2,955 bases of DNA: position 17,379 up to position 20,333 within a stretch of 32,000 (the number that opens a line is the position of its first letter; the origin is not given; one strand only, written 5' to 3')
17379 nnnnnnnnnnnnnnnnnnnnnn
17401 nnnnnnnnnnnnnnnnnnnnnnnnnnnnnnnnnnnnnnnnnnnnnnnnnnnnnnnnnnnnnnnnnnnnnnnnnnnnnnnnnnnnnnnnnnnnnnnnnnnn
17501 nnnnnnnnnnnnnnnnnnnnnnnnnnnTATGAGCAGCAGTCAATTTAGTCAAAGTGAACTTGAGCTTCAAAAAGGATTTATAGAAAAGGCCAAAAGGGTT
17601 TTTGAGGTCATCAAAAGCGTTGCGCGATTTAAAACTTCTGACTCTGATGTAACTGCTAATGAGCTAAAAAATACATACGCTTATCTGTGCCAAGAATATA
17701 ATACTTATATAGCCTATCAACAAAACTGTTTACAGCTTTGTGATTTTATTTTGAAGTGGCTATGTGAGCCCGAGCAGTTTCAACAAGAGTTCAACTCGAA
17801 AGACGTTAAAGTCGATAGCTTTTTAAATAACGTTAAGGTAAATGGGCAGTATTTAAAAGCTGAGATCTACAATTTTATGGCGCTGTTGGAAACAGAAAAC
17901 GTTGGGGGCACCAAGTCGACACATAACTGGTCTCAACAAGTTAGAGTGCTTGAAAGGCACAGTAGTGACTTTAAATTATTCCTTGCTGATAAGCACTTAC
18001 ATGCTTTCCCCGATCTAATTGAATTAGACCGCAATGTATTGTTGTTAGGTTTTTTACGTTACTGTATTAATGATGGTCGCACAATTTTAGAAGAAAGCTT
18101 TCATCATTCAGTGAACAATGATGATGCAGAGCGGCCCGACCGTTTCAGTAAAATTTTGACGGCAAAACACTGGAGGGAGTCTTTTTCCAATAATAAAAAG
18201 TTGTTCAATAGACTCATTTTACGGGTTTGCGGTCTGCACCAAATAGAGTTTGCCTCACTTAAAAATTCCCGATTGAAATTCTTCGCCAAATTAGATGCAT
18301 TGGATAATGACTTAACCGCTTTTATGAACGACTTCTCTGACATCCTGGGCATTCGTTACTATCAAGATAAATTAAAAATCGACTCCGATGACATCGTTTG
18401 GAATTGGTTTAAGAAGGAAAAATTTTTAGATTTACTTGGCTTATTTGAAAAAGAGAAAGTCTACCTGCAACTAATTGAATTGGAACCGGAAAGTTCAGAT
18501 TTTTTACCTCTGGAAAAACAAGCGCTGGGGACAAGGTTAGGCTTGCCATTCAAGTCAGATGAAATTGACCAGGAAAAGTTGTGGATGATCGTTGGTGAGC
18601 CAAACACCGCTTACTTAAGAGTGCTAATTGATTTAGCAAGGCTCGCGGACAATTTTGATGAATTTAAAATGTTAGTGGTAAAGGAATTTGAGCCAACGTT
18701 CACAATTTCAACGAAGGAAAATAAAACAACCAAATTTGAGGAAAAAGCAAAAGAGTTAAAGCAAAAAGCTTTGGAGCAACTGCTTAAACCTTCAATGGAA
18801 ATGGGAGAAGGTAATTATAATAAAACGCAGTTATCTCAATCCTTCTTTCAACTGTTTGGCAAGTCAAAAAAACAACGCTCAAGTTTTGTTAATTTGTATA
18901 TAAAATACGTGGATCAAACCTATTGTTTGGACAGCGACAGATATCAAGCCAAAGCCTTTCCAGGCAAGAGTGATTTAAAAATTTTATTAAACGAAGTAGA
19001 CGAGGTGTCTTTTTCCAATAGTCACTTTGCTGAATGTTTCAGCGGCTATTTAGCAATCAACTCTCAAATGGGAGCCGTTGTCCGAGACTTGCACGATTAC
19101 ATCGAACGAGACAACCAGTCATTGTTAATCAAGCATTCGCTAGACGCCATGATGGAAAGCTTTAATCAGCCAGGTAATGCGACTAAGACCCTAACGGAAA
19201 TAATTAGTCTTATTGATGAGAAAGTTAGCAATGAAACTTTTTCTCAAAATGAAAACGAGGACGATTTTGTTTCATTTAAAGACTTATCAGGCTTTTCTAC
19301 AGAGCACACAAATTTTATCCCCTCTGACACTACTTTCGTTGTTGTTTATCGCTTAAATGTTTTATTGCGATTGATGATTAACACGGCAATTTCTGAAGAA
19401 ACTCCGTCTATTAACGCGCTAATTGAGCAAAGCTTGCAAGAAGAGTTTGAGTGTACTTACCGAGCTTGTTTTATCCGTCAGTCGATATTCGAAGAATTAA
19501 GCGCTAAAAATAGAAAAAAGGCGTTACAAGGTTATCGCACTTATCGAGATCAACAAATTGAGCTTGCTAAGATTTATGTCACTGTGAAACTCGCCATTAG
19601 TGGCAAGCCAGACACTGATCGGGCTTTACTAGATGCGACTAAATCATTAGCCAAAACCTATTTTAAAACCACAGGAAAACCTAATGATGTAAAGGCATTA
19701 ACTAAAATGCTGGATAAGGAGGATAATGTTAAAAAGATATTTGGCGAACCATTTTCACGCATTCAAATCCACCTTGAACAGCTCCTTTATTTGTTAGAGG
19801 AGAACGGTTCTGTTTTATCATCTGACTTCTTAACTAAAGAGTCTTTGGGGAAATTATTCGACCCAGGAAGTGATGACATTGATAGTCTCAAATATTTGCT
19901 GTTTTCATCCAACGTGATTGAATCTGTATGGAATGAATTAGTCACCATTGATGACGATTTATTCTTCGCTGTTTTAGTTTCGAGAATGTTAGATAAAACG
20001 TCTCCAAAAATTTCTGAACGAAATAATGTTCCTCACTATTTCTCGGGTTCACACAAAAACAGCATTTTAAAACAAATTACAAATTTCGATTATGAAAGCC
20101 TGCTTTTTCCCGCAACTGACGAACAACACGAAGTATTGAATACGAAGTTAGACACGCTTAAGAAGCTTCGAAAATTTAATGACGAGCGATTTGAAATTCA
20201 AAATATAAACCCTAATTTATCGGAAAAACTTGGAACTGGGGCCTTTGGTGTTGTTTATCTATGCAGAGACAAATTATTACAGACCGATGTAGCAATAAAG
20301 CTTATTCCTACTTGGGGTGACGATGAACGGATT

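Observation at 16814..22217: Coupled PPP phosphatase and 1562-aa Ser/Thr kinase giant protein: candidate undescribed two-gene conflict or defence module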

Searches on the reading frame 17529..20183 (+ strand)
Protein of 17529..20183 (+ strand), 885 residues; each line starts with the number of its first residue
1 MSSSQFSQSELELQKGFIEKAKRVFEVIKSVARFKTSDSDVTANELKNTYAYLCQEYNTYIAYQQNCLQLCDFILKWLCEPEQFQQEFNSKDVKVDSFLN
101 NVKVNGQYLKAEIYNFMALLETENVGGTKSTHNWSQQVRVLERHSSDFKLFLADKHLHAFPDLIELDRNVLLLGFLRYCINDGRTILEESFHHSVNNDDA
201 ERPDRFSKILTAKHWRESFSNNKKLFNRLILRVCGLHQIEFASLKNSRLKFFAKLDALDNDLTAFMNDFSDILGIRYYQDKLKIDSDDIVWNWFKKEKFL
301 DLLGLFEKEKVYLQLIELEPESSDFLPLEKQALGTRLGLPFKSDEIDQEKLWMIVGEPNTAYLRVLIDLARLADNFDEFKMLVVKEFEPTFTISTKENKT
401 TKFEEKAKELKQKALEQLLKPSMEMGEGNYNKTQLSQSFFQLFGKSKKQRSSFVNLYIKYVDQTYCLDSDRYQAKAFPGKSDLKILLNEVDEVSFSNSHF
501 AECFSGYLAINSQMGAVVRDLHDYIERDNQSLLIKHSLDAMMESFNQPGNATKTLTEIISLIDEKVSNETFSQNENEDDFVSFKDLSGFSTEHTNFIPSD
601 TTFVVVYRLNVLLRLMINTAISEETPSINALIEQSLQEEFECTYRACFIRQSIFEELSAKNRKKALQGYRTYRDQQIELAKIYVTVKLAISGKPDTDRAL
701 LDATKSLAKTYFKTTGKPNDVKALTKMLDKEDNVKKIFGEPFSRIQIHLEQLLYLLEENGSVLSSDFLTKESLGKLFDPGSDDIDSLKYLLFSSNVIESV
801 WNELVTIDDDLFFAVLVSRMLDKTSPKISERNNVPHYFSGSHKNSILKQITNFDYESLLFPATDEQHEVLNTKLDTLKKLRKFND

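Call 21: search_solved_structures(query=window:17529-20183:+, max_evalue=1)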
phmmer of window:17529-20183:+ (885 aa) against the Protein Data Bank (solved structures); distinct sequences matched with E-value up to 1: 1.
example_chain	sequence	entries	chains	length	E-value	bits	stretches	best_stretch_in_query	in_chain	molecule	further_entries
7tch_B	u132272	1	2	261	0.59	11.6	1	547-622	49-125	Bacitracin export ATP-binding protein BceA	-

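Call 24: search_protein_representatives(protein=window:17529-20183:+)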
Query: 885 residues. Proteins with E-value up to 0.001 (for the whole library): 5; up to 1e-10: 5; up to 1e-30: 5. The best 5 are listed.
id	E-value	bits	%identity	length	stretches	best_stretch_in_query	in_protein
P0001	0.0e+00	1906.5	97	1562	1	1-885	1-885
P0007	3.4e-101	356.4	30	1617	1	1-885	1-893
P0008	2.7e-68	247.6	29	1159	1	2-885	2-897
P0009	3.5e-67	244.0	29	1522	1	12-882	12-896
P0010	3.8e-55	204.1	26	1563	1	41-885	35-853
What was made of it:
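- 17529..22217 (+): Giant Ser/Thr protein kinase, 1562 aa, allele type A. The hypervariable cassette runs from about 17540 to about 22265. Exhaustive HMMER found only 5 clusters at 50% identity among 1.84e9 proteins (call 24).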

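Call 26: find_encoding_contigs(protein=P0007, flank=10000)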
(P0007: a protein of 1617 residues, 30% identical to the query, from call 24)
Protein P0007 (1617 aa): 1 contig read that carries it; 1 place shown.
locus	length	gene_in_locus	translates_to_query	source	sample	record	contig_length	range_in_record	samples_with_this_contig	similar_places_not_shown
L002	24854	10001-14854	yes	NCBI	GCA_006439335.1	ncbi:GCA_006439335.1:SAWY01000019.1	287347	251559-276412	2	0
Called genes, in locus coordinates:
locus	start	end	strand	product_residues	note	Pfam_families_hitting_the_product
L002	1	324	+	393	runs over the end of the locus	PF25917:BSH_RND, PF25876:HH_MFP_RND, PF25881:HH_YBHG (weak), PF25944:Beta-barrel_RND, PF25954:Beta-barrel_RND_2 (weak), PF25967:RND-MFP_C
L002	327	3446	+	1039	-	PF00873:ACR_tran, PF03176:MMPL (weak)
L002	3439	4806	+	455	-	PF02321:OEP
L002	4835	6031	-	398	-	PF00990:GGDEF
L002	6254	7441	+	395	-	-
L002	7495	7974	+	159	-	-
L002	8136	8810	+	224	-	-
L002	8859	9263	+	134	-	-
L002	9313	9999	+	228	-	PF00149:Metallophos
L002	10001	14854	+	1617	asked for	PF00069:Pkinase, PF07714:PK_Tyr_Ser-Thr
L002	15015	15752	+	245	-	-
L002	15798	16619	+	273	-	-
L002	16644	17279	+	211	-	-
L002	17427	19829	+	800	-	PF01706:FliG_C (faint), PF00004:AAA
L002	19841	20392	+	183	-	-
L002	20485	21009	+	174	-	PF14081:DUF4262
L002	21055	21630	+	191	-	PF00929:RNase_T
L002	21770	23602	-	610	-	PF13522:GATase_6, PF13537:GATase_7, PF01380:SIS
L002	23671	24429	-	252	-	PF08220:HTH_DeoR, PF08279:HTH_11 (weak), PF00455:DeoRC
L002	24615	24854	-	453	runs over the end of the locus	PF00483:NTP_transferase, PF12804:NTP_transf_3, PF25084:LbH_EIF2B, PF25087:GMPPB_C, PF00132:Hexapep, PF14602:Hexapep_2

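Call 27: find_encoding_contigs(protein=P0009, flank=10000)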
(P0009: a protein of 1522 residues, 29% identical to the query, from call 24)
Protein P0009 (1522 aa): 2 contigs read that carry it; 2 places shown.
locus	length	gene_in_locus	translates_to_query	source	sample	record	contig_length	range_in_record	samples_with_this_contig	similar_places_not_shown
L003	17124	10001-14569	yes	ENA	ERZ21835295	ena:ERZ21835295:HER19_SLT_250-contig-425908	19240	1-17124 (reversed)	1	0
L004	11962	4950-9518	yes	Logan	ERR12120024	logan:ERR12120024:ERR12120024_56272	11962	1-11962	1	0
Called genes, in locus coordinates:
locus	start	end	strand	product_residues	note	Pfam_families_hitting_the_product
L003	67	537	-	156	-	PF21291:CYNS_N, PF02560:Cyanate_lyase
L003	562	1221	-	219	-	PF00484:Pro_CA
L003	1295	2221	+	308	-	PF00126:HTH_1, PF03466:LysR_substrate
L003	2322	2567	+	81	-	PF11730:DUF3297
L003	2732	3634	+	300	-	PF02574:S-methyl_trans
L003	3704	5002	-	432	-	PF00270:DEAD, PF04851:ResIII (faint), PF21090:P-loop_SecA (faint), PF00271:Helicase_C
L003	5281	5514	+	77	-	-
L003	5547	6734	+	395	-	-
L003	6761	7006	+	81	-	-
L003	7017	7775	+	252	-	PF00149:Metallophos, PF12850:Metallophos_2 (faint)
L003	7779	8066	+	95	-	PF00472:RF-1 (faint)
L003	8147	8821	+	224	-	-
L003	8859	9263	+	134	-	-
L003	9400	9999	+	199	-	PF00149:Metallophos (weak)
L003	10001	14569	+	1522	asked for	PF00069:Pkinase, PF07714:PK_Tyr_Ser-Thr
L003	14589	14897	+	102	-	-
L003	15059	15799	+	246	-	-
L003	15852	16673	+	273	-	-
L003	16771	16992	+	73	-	-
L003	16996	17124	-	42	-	?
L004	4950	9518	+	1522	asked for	PF00069:Pkinase, PF07714:PK_Tyr_Ser-Thr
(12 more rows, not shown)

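Call 28: find_encoding_contigs(protein=P0010, flank=10000)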
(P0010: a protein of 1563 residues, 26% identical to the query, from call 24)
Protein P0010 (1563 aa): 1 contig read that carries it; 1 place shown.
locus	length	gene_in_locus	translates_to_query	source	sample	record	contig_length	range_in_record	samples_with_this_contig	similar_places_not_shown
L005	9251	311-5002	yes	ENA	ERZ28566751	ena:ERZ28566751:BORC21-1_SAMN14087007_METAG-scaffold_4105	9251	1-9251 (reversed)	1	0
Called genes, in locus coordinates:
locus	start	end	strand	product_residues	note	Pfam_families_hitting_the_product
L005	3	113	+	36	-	?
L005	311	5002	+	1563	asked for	PF00069:Pkinase, PF07714:PK_Tyr_Ser-Thr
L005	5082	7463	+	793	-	PF00004:AAA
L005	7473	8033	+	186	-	-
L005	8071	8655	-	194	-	-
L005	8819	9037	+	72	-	-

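Call 29: find_encoding_contigs(protein=P0008, flank=10000)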
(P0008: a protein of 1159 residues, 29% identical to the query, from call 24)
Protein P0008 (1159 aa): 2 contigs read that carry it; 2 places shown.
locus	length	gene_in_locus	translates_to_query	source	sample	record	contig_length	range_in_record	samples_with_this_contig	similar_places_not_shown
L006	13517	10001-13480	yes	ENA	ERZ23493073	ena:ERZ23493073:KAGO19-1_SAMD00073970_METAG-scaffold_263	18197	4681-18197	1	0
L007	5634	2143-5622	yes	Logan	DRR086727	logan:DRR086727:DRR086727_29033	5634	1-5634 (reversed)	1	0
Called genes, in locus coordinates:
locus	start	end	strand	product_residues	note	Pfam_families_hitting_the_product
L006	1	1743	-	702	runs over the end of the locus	PF27165:TnsB_N (weak)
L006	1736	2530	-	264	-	PF08722:Tn7_TnsA-like_N, PF08721:Tn7_Tnp_TnsA_C (weak)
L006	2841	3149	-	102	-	-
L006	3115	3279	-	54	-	-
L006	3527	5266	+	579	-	PF00078:RVT_1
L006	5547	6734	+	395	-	-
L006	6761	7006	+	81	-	-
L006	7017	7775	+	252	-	PF00149:Metallophos, PF12850:Metallophos_2 (faint)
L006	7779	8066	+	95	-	PF00472:RF-1 (weak)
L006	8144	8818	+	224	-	-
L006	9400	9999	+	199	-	PF00149:Metallophos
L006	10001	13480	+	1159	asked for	PF00069:Pkinase, PF07714:PK_Tyr_Ser-Thr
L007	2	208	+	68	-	?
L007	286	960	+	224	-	-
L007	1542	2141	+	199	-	PF00149:Metallophos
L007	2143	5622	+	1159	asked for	PF00069:Pkinase, PF07714:PK_Tyr_Ser-Thr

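Call 60: search_protein_families(library=pfam, proteins=[window:17529-20183:+], max_evalue=5)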
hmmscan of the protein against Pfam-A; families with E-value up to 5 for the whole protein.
window:17529-20183:+ (885 aa): 0 families

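Call 66: predict_structure(alignment_id=A3)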
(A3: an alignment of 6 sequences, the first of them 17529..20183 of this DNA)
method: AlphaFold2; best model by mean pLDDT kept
length: 885 residues; sequences in the alignment: 6
mean_pLDDT: 48.2   pTM: 0.33
mean pLDDT of the five models: 48.2, 45.9, 45.2, 43.8, 41.3
residues with pLDDT >= 90: 0; 70-90: 115; 50-70: 233; < 50: 537
segments of 3 or more residues with pLDDT < 50: 1-64, 78-81, 89-92, 182-273, 299-308, 311-364, 388-456, 458-492, 570-583, 648-666, 692-696, 711-718, 728-783, 793-797, 799-885
pLDDT, mean of each block of 10 residues (from residue 1): 29 37 39 39 42 40 49 51 51 56 58 71 60 65 73 75 74 65 32 25 28 36 39 31 27 30 39 55 62 54 43 38 32 37 40 35 50 56 55 36 44 43 29 31 31 45 39 44 39 65 75 68 76 82 70 77 69 36 53 55 75 83 70 74 53 43 49 53 55 49 52 43 50 40 31 29 30 37 49 47 38 45 40 40 41 31 36 41 30
secondary structure, 60 per line:
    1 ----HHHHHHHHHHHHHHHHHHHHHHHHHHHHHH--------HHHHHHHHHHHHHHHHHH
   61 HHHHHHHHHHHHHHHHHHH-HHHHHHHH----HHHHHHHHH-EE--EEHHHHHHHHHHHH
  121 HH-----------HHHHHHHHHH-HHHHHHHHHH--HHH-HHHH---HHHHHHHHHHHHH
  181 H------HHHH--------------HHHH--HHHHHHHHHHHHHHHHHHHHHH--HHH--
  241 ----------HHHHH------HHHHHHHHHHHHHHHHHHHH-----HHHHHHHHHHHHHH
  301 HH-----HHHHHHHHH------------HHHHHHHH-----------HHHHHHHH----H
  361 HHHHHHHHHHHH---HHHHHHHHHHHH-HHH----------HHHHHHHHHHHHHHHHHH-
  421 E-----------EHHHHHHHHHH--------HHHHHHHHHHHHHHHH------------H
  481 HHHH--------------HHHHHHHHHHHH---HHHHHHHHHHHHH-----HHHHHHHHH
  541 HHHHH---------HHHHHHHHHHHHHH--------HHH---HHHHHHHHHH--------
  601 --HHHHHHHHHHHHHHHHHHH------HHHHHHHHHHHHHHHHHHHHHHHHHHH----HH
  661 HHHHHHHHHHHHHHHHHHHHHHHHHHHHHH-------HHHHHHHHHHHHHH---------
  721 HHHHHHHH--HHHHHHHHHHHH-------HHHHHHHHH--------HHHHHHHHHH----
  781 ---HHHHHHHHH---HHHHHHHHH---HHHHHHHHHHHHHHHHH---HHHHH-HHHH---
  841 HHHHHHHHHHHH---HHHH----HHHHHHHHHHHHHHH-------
elements in order (helices of 4 or more, strands of 3 or more residues): H5-34 H43-79 H81-88 H93-101 H109-122 H134-143 H145-154 H161-164 H168-181 H188-191 H206-209 H212-233 H251-255 H262-281 H287-302 H308-316 H329-336 H348-355 H360-372 H376-387 H402-419 H434-443 H452-467 H480-484 H499-510 H514-526 H532-545 H555-568 H583-592 H603-621 H628-654 H659-690 H698-711 H721-728 H731-742 H750-758 H767-776 H784-792 H796-804 H808-824 H828-832 H834-837 H841-852 H856-859 H864-878
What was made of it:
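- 17529..20183 (+): Kinase N-terminal region (aa 1-885). Predicted all-helical, with no known domain. 28-35% identical between allele types. AlphaFold2 mean pLDDT 48, all helices (call 66).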

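Call 82: fold_search(model_id=the predicted structure, library=pdb)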
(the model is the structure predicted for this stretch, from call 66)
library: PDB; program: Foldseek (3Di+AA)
matches with E <= 10: 101; with E <= 0.001: 0
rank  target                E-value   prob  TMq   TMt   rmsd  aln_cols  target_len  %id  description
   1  1hk3                  3.7e-01  0.08  0.07  0.10  30.6       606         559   14  Human serum albumin mutant r218p complexed with thyroxine (3,3',5,5'-tetraiodo-l-thyronine) (released 2003-05-16)
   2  1hk1                  5.2e-01  0.07  0.07  0.10  32.2       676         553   13  HUMAN SERUM ALBUMIN COMPLEXED WITH THYROXINE (3,3',5,5'-TETRAIODO-L-THYRONINE) (released 2003-05-16)
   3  1hk2                  6.5e-01  0.07  0.08  0.10  31.3       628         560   12  HUMAN SERUM ALBUMIN MUTANT R218H COMPLEXED WITH THYROXINE (3,3',5,5'-TETRAIODO-L-THYRONINE) (released 2003-05-16)
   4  8wpm_A                6.5e-01  0.04  0.06  0.07  38.1       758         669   10  Cryo-EM structure of the human TRPC1/C4 heteromer in complex with Pico145 (released 2024-10-16)
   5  5hdt_B                7.4e-01  0.04  0.07  0.06  38.6       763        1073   12  Human cohesin regulator Pds5B bound to a Wapl peptide (released 2016-03-09)
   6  9khi_C                9.3e-01  0.04  0.08  0.09  40.6       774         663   10  Cryo-EM structure of heteromeric TRPC channel (released 2025-11-12)
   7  6bcj_A                9.3e-01  0.03  0.06  0.06  40.0       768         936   12  cryo-EM structure of TRPM4 in apo state with short coiled coil at 3.1 angstrom resolution (released 2017-12-13)
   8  5wp6_A                1.3e+00  0.02  0.06  0.05  43.7       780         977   13  Cryo-EM structure of a human TRPM4 channel in complex with calcium and decavanadate (released 2017-12-13)
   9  9o81_C                1.3e+00  0.02  0.07  0.06  39.0       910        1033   11  Cryo-EM structure of apo rabbit TRPM3 having 2 resting and 2 activated subunits (ortho position) at 37 degrees Celsius (released 2025-12-17)
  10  1ao6_A                1.7e+00  0.04  0.08  0.10  32.1       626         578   15  CRYSTAL STRUCTURE OF HUMAN SERUM ALBUMIN (released 1998-05-27)
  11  9ijj_F                1.7e+00  0.03  0.07  0.06  88.7       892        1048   12  In situ structure of the central apparatus in mouse sperm axoneme. (released 2025-06-04)
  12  9g4y_D                1.7e+00  0.02  0.07  0.09  39.2       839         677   10  TRPC5 in complex with photoswitch E-AzHC (released 2025-07-30)
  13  5hdt_A                1.8e+00  0.03  0.08  0.07  39.1       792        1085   13  Human cohesin regulator Pds5B bound to a Wapl peptide (released 2016-03-09)
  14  9fqr_Xv               1.8e+00  0.03  0.08  0.03  73.9       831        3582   11  96-nm repeat of axonemal doublet microtubules from bovine sperm (released 2025-03-26)
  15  9hms_A                1.9e+00  0.03  0.08  0.08  38.9       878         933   12  Cryo-EM structure of human separase bound to SCC1 (310-550 aa) and SA2 (released 2025-09-03)
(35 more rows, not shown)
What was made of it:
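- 17529..20183 (+): Best Foldseek E-value 0.37 (call 82).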

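Call 94: search_protein_families(library=padloc, proteins=[window:17529-20183:+, L002:10001-12649:+, L003:10001-12649:+, L005:311-2899:+, L005:3602-4999:+, L005:8071-8655:-], max_evalue=0.1)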
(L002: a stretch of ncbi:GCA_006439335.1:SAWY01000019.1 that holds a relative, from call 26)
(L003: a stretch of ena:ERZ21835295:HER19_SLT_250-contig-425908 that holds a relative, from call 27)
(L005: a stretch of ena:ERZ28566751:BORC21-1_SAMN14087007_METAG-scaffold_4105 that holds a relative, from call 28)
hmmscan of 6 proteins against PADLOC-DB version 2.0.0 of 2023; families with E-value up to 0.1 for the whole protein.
window:17529-20183:+ (885 aa): 0 families

L002:10001-12649:+ (883 aa): 1 family
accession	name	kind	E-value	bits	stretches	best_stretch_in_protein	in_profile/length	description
PDLC00397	SduA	-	0.0095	13.7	1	39-122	142-227/227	DUF4263 domain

L003:10001-12649:+ (883 aa): 0 families

L005:311-2899:+ (863 aa): 0 families

L005:3602-4999:+ (466 aa): 0 families

L005:8071-8655:- (194 aa): 0 families

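Call 95: search_protein_families(library=pfam, proteins=[L002:10001-12649:+, L003:10001-12649:+, L005:311-2899:+, L005:3602-4999:+, L005:8071-8655:-, L002:13502-14851:+, L005:5082-7463:+], max_evalue=0.1)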
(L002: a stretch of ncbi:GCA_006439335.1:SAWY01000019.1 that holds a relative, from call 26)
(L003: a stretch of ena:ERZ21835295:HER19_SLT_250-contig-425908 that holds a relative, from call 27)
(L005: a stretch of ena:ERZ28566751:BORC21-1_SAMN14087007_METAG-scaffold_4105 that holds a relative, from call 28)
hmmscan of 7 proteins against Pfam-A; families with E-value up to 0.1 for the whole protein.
L002:10001-12649:+ (883 aa): 1 family
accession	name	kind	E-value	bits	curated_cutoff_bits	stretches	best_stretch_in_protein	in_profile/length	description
PF17892.7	Cadherin_5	-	0.0058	16.9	26.5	1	322-371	16-65/98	Cadherin-like domain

L003:10001-12649:+ (883 aa): 0 families

L005:311-2899:+ (863 aa): 0 families

L005:3602-4999:+ (466 aa): 1 family
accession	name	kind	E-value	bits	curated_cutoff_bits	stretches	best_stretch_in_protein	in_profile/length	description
PF25284.1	DUF7874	-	0.054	14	30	1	278-366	12-92/136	Family of unknown function (DUF7874)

L005:8071-8655:- (194 aa): 1 family
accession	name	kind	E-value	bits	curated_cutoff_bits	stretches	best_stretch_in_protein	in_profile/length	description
PF10263.15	SprT-like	-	0.00036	20.8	25.6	1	49-131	24-99/108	SprT-like family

L002:13502-14851:+ (450 aa): 1 family
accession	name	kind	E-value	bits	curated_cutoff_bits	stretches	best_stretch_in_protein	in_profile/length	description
PF04663.18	Phenol_monoox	-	0.011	16.3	27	1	140-173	4-37/66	Phenol hydroxylase conserved region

L005:5082-7463:+ (793 aa): 7 families
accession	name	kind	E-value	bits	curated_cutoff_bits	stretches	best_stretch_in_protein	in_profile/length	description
PF00004.35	AAA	-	1.5e-09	38.8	21.2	1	559-693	3-124/131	ATPase family associated with various cellular activities (AAA)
PF01706.21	FliG_C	-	0.0049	17.5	23.3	0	227-285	21-79/108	FliG C-terminal domain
PF10075.15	CSN8_PSD8_EIF3K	-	0.0063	16.9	23.7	0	188-239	67-117/144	CSN8/PSMD8/EIF3K family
PF07728.20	AAA_5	-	0.0085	16.5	22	0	559-691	4-138/139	AAA domain (dynein-related subfamily)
PF07726.17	AAA_3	-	0.0085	16.4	27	1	559-638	4-78/131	ATPase family associated with various cellular activities (AAA)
PF00910.28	RNA_helicase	-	0.016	16.1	21.5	0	559-679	3-104/105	RNA helicase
PF13479.12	AAA_24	-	0.045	14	27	0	559-589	7-36/195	AAA domain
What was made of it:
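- On Polymorphic toxin systems: No trafficking domain was found (calls 60, 94, 95).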
